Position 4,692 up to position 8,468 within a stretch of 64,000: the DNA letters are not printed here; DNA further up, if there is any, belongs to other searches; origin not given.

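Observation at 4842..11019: Periplasmic (Tat-exported) Nar/Nxr-type molybdoenzyme operon with a Cys-x3-Asp-x3-Cys FS0 motif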

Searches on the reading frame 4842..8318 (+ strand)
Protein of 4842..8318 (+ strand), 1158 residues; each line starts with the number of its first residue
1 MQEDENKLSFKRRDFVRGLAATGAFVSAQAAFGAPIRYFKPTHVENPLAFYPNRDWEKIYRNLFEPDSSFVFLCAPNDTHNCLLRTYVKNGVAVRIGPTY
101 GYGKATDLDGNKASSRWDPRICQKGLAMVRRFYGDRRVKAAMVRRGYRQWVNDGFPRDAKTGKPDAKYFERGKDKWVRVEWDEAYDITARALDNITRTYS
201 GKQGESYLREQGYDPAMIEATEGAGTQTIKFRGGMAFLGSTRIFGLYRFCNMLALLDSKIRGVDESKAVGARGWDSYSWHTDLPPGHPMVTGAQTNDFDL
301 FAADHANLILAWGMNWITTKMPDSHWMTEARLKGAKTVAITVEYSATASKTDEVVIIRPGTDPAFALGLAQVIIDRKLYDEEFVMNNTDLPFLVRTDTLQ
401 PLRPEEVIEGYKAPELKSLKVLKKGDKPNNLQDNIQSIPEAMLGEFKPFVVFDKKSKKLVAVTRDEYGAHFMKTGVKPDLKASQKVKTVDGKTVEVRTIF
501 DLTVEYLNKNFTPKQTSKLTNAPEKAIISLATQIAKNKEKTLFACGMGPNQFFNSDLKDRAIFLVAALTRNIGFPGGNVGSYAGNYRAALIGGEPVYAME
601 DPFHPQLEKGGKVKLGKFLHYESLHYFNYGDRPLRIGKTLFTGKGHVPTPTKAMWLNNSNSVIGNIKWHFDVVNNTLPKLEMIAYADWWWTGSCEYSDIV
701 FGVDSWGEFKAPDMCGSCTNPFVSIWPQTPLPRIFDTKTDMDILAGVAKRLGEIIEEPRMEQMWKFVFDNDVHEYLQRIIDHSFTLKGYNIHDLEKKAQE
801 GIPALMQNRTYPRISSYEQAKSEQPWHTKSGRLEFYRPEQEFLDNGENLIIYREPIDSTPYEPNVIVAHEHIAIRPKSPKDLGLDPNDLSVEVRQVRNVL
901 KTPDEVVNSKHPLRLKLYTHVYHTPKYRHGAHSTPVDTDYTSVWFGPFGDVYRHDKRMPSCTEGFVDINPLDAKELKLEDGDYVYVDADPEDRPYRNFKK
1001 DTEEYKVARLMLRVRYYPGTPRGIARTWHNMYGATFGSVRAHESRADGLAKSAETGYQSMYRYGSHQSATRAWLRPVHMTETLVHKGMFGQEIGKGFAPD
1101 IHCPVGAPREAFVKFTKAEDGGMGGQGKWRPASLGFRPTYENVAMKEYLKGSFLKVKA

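Call 7: search_protein_families(library=pfam, proteins=[window:4842-8318:+])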
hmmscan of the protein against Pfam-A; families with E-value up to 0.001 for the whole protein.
window:4842-8318:+ (1158 aa): 1 family
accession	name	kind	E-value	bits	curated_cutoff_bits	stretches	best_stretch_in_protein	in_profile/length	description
PF00384.28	Molybdopterin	-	3.3e-18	66.3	24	1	278-749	76-352/353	Molybdopterin oxidoreductase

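Call 8: search_protein_families(library=ncbifam, proteins=[window:4842-8318:+])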
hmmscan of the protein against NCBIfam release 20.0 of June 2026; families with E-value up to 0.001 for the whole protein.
window:4842-8318:+ (1158 aa): 21 families
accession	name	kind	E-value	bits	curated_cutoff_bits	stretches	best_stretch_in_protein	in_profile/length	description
TIGR03479.1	DMSO_red_II_alp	subfamily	4.1e-85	286.6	984.75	2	268-870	187-789/913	molybdopterin-dependent oxidoreductase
NF042978.1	EthbenzDh_ebdA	equivalog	1.1e-44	152.4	2000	3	306-410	247-351/977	ethylbenzene dehydrogenase subunit alpha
TIGR01580.1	narG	equivalog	2.8e-43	147.8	1084.15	3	273-397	213-343/1235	nitrate reductase subunit alpha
TIGR02166.1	dmsA_ynfE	subfamily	1.8e-33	115.6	777.7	2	511-837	331-634/794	DMSO/selenate family reductase complex A subunit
TIGR01591.1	Fdh-alpha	equivalog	3.7e-27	94.7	666.25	2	291-388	143-238/672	formate dehydrogenase subunit alpha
NF041884.1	selenate_YnfF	exception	2e-26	92.1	1650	2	512-836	332-635/798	selenate/tellurate reductase subunit YnfF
NF041885.1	selenate_YnfE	exception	3.1e-26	91.4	1675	2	511-836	338-642/805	selenate/tellurate reductase subunit YnfE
NF011566.1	PRK14990.1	exception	2.2e-25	88.8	1600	2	512-765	352-593/814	dimethylsulfoxide reductase subunit A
NF012032.0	PRK15488.1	equivalog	1.2e-23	83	694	2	305-386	196-279/759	thiosulfate reductase PhsA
TIGR00509.1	bisC_fam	subfamily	4.1e-23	81.5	1017.55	3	513-837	280-592/772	molybdopterin guanine dinucleotide-containing S/N-oxide reductase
TIGR02164.1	torA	equivalog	8.5e-17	60.5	1465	1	512-754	328-567/824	trimethylamine-N-oxide reductase TorA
NF011682.0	PRK15102.1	equivalog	8.6e-16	57.2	909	1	511-754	331-571/829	trimethylamine-N-oxide reductase TorA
TIGR01553.1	formate-DH-alph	equivalog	1.3e-15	56.2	814.2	1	292-397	210-313/1009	formate dehydrogenase-N subunit alpha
NF041513.1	formate_DH_Act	exception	5.3e-11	41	1400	1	304-584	211-474/1067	formate dehydrogenase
NF047855.1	AssmNtatRedNasC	equivalog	3.7e-10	38.7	1100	1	311-389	186-264/708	assimilatory nitrate reductase catalytic subunit NasC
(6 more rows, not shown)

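Call 9: search_solved_structures(query=window:4842-8318:+, show_alignments=3)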
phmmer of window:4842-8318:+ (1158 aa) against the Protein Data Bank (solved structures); distinct sequences matched with E-value up to 0.001: 38.
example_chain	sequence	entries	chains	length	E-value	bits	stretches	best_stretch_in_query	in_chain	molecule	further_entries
7b04_B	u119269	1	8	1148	6.2e-276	922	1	10-1158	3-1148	Nitrite oxidoreductase subunit A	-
4ydd_A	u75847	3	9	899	3.6e-52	180.9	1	268-863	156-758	DMSO reductase family type II enzyme, molybdopterin subunit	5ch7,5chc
5e7o_A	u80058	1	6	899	8.9e-52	179.6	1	268-863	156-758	DMSO reductase family type II enzyme, molybdopterin subunit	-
2ivf_A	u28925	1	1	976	4.5e-38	134.2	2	306-409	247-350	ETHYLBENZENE DEHYDROGENASE ALPHA-SUBUNIT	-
3ir5_A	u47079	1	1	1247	9.9e-35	123.1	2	267-396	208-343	Respiratory nitrate reductase 1 alpha chain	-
3ir6_A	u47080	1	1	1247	2.1e-33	118.7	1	268-396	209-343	Respiratory nitrate reductase 1 alpha chain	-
1q16_A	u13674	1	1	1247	3.7e-33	117.9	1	268-396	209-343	Respiratory nitrate reductase 1 alpha chain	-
1r27_A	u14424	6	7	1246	4.4e-33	117.7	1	268-396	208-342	Respiratory nitrate reductase 1 alpha chain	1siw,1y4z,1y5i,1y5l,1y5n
3ir7_A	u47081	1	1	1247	5.4e-33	117.4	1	268-396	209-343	Respiratory nitrate reductase 1 alpha chain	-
3egw_A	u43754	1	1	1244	5.5e-33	117.3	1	267-396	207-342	Respiratory nitrate reductase 1 alpha chain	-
1eu1_A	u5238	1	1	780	1.1e-11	46.7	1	498-768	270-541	DIMETHYL SULFOXIDE REDUCTASE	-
7l5i_A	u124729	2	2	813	2.2e-11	45.8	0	128-195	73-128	Trimethylamine-N-oxide reductase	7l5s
1dms_A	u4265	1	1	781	2.4e-10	42.3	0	514-769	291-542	DMSO REDUCTASE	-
1e60_A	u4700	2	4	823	5.8e-10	41.1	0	518-769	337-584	Dimethyl sulfoxide/trimethylamine N-oxide reductase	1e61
1e18_A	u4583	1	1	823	6.3e-10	41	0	518-769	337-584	DMSO REDUCTASE.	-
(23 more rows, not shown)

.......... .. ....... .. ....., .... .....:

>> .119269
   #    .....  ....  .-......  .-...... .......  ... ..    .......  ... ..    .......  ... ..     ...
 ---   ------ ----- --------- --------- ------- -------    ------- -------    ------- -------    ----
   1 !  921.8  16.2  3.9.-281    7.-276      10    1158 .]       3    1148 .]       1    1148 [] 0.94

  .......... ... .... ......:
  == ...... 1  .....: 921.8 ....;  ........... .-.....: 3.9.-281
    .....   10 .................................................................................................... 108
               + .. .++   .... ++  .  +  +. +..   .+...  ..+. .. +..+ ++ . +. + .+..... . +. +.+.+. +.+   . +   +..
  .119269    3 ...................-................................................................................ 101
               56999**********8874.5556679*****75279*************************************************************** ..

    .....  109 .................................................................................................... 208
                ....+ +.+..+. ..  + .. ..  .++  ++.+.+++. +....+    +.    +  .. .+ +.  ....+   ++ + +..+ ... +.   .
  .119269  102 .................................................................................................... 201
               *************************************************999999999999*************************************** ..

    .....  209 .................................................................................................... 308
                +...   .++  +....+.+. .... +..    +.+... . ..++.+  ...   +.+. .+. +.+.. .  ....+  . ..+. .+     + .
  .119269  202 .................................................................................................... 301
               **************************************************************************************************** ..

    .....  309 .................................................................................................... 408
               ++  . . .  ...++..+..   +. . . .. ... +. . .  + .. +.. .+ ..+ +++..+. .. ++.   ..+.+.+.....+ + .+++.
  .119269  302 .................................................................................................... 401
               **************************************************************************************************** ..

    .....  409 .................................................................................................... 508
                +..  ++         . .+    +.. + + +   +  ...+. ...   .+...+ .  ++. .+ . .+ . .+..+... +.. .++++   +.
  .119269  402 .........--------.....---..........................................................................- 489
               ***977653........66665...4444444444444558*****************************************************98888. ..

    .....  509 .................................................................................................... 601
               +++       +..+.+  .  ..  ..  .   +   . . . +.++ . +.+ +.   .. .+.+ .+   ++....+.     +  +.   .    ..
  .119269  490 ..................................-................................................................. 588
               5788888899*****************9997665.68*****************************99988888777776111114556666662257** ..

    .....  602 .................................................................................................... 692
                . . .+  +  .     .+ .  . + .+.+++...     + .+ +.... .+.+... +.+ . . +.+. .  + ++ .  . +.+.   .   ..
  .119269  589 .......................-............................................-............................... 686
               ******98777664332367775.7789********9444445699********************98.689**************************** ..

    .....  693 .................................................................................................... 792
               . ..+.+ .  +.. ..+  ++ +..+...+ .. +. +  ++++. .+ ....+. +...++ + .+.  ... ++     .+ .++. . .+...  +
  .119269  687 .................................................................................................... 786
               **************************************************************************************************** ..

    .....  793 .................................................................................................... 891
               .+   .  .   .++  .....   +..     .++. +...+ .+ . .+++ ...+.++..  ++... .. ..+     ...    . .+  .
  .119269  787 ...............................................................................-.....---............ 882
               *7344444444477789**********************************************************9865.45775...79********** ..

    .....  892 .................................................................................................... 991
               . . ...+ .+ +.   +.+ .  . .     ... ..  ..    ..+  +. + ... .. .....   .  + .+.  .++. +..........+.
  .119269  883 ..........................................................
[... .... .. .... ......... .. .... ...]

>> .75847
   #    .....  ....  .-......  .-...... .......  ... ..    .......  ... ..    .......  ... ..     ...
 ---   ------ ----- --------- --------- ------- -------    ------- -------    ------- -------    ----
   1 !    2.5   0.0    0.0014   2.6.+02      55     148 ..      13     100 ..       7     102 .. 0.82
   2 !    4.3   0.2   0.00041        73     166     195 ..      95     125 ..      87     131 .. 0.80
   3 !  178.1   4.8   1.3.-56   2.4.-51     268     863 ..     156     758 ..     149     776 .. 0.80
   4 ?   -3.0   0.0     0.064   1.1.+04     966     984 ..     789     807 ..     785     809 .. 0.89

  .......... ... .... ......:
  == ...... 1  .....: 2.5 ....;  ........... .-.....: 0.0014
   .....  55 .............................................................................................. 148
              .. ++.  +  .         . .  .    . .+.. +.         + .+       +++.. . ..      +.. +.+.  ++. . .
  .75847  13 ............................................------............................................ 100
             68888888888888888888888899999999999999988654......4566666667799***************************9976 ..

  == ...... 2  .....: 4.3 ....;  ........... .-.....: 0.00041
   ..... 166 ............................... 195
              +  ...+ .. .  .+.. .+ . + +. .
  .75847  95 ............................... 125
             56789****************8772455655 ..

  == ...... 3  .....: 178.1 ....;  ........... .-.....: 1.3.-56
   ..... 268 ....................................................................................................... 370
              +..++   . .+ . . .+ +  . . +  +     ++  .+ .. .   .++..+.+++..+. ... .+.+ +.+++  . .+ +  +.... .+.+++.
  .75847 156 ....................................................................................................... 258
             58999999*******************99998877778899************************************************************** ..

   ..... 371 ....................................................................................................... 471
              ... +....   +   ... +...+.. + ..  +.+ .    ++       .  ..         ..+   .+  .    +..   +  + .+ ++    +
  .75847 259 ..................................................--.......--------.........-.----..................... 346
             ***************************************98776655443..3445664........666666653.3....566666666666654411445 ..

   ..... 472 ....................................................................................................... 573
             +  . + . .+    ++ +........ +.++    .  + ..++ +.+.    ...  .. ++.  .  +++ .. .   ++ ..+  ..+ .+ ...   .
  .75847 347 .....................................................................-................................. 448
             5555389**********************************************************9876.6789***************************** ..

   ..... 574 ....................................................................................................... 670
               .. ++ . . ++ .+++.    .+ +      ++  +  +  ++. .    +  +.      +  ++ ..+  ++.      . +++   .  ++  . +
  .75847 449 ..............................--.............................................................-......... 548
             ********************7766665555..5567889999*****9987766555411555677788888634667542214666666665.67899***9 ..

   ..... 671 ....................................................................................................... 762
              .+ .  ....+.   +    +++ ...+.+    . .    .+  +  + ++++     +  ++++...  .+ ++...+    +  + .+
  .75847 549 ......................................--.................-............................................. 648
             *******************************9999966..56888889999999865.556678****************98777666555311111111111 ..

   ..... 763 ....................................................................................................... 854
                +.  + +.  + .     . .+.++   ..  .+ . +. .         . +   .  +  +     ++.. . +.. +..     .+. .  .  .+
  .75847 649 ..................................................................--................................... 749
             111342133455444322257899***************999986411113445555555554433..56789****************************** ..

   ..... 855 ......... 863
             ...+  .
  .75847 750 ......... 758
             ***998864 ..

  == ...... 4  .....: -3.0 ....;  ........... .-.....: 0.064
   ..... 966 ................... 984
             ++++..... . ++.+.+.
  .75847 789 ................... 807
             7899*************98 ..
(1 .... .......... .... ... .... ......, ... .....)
